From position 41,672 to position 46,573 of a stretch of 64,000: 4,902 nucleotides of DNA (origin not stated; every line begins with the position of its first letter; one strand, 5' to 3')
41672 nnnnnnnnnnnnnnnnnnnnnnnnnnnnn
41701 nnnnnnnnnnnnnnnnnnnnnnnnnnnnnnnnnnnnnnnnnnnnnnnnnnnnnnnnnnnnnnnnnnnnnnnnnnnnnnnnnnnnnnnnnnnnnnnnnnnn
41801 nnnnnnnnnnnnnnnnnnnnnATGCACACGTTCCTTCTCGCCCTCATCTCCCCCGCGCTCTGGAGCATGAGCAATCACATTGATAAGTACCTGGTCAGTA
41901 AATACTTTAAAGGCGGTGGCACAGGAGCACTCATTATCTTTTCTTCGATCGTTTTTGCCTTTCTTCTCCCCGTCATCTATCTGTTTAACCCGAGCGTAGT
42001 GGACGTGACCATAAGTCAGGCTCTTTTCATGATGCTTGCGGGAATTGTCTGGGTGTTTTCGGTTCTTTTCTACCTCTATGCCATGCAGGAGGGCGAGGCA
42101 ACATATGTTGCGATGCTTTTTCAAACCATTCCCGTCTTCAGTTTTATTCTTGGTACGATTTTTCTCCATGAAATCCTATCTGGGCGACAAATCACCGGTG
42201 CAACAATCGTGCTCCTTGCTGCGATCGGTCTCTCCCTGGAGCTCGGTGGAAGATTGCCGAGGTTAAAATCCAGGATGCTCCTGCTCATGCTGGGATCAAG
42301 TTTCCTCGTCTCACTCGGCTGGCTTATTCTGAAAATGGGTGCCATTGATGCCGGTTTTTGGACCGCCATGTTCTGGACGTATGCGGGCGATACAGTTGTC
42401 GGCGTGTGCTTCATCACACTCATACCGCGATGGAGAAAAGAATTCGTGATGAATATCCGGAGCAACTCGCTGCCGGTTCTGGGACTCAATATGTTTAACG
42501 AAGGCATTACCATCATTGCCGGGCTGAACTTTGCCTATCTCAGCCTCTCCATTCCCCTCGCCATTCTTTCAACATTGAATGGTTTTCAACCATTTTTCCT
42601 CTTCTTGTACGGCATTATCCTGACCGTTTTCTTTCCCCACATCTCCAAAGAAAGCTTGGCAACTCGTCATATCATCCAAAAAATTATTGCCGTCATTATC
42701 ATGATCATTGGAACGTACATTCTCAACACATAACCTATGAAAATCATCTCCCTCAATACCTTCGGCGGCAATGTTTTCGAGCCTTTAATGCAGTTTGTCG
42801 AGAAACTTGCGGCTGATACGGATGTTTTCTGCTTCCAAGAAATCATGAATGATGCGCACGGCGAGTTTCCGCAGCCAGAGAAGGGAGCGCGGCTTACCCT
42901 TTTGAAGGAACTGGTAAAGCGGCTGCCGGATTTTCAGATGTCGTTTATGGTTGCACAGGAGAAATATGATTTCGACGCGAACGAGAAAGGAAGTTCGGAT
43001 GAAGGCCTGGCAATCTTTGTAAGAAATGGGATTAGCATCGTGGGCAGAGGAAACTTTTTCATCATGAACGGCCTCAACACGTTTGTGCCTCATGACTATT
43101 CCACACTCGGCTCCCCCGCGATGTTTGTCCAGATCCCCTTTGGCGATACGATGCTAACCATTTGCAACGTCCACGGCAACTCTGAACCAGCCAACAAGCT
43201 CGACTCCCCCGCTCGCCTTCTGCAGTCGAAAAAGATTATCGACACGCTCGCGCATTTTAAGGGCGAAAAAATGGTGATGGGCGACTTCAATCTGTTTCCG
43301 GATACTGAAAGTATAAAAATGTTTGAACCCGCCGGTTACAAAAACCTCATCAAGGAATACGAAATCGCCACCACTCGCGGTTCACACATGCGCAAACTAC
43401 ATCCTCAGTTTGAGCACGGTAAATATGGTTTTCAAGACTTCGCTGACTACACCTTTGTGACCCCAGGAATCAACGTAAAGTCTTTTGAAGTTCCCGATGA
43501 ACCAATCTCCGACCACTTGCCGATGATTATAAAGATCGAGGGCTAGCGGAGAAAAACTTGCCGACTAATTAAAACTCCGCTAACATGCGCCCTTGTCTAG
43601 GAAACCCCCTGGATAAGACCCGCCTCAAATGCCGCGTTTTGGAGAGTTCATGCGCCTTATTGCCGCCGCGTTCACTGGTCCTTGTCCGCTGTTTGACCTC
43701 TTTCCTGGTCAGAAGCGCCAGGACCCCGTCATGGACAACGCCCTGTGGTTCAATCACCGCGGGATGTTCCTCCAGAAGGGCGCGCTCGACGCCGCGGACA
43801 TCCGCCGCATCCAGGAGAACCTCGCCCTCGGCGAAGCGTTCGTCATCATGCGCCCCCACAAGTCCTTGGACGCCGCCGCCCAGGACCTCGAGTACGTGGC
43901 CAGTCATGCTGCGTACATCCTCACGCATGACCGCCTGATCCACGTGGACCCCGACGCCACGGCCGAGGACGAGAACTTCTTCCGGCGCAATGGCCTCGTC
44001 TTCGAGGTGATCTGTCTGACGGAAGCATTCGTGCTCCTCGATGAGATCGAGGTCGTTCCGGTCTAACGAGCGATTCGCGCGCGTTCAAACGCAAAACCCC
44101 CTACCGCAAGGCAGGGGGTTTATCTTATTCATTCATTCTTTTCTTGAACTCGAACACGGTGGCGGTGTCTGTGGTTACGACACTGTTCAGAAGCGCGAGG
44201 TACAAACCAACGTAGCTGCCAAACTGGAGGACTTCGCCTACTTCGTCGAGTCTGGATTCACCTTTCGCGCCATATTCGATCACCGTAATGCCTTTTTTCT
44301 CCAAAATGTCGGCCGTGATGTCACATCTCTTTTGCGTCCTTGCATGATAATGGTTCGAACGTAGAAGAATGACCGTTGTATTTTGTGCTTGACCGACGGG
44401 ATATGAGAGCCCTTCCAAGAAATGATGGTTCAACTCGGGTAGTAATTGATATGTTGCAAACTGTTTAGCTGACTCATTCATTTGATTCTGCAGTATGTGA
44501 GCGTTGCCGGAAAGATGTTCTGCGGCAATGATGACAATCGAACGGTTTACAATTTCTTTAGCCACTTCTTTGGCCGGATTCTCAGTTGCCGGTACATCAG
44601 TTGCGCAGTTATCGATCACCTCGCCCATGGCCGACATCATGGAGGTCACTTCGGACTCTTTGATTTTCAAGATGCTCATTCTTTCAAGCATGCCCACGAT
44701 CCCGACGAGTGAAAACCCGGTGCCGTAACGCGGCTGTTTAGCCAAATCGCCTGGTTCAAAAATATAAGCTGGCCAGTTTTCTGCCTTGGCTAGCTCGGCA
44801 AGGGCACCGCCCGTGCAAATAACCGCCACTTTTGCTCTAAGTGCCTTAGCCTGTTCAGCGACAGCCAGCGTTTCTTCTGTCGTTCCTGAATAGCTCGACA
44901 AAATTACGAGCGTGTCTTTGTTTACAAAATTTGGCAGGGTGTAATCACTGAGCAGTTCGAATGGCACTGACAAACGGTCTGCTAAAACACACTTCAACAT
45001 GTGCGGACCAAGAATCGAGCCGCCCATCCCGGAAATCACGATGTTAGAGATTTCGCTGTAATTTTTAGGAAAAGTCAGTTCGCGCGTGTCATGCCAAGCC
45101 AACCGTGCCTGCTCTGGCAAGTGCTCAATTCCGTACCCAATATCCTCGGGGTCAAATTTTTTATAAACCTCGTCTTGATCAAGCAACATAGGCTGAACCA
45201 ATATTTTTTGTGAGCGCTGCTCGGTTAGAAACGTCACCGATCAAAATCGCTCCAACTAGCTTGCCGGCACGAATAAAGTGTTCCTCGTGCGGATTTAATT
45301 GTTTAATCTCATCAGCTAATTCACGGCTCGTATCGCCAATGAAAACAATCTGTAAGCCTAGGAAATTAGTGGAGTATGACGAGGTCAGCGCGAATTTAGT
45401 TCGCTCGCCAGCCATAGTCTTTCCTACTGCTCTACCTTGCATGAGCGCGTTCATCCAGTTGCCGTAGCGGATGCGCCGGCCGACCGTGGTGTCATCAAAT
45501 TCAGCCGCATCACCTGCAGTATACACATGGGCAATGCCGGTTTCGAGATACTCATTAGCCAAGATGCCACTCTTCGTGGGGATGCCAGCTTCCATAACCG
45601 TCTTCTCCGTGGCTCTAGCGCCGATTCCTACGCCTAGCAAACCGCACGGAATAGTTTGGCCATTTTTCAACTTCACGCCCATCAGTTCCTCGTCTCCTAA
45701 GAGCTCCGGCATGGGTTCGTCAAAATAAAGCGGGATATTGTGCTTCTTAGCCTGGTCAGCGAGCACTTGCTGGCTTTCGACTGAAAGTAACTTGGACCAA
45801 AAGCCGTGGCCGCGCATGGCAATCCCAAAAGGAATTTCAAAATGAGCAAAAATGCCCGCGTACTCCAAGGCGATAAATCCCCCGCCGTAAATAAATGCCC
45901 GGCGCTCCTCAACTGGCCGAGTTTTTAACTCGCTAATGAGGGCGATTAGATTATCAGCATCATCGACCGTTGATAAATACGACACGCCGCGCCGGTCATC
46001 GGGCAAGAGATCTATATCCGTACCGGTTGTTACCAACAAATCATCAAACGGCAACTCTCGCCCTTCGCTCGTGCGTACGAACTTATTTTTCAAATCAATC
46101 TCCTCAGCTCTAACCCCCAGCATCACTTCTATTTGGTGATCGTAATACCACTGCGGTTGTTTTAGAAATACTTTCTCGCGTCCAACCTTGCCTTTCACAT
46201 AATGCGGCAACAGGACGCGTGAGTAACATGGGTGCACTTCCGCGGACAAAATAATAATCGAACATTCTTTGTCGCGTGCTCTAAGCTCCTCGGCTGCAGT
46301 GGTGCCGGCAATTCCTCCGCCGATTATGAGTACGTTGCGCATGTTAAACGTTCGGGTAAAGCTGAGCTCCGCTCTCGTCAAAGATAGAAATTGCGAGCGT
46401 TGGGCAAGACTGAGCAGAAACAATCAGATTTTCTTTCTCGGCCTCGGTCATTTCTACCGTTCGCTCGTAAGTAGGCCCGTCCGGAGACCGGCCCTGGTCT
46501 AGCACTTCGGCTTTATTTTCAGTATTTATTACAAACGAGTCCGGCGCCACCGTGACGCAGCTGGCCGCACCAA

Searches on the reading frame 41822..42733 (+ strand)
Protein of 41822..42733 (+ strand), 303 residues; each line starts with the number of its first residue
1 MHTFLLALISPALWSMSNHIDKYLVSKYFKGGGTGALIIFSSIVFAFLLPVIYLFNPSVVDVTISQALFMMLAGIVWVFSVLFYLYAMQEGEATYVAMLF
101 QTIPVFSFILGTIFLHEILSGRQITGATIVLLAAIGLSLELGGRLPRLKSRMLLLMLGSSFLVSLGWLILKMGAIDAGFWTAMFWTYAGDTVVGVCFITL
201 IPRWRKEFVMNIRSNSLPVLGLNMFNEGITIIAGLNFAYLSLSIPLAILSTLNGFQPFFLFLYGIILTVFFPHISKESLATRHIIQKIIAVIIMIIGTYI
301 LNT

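Call 9: search_protein_families(library=pfam, proteins=[window:41822-42733:+], max_evalue=0.00001)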
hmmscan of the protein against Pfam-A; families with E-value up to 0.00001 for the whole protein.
window:41822-42733:+ (303 aa): 1 family
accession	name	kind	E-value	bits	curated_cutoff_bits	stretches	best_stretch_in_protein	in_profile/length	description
PF00892.27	EamA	-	4.1e-11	43.7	28.2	1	5-138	5-134/135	EamA-like transporter family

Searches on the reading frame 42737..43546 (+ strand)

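Call 30: search_protein_families(library=pfam, proteins=[window:42737-43546:+], max_evalue=0.001)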
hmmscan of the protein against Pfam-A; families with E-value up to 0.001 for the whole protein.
window:42737-43546:+ (269 aa): 1 family
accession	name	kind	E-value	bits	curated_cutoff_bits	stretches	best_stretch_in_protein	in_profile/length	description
PF03372.29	Exo_endo_phos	-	8.6e-11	42.4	24.5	1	5-260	2-225/225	Endonuclease/Exonuclease/phosphatase family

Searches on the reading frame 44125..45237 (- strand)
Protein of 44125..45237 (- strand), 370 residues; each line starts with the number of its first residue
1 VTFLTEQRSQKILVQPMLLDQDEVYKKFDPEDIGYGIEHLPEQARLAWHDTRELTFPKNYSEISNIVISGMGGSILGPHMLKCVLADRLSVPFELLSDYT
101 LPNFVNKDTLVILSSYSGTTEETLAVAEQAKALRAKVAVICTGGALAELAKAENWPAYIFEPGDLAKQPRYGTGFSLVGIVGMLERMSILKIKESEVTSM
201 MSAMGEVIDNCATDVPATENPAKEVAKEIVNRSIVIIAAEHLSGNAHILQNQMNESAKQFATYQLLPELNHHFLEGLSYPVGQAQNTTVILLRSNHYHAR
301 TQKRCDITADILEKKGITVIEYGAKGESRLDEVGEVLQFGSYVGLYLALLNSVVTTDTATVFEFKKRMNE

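Call 8: search_protein_families(library=pfam, proteins=[window:44125-45237:-], max_evalue=0.00001)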
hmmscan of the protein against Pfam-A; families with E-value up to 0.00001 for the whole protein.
window:44125-45237:- (370 aa): 2 families
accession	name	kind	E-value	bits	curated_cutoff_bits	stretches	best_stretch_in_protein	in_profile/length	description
PF10432.14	bact-PGI_C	-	3.2e-31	108.7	24.5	1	219-368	2-151/151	Bacterial phospho-glucose isomerase C-terminal SIS domain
PF01380.27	SIS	-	3.2e-06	27.4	25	0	105-143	51-91/131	SIS domain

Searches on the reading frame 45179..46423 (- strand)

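Call 8: search_protein_families(library=pfam, proteins=[window:45179-46423:-], max_evalue=0.00001)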
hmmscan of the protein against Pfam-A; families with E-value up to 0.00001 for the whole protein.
window:45179-46423:- (414 aa): 3 families
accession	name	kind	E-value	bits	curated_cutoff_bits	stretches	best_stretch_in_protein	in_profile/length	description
PF07992.20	Pyr_redox_2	-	1.8e-37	129.8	26.1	1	30-330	2-291/291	Pyridine nucleotide-disulphide oxidoreductase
PF00070.33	Pyr_redox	-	1.1e-09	39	22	0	175-254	1-81/82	Pyridine nucleotide-disulphide oxidoreductase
PF18267.7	Rubredoxin_C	-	5.1e-06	26.8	25.9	0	353-408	6-66/70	Rubredoxin NAD+ reductase C-terminal domain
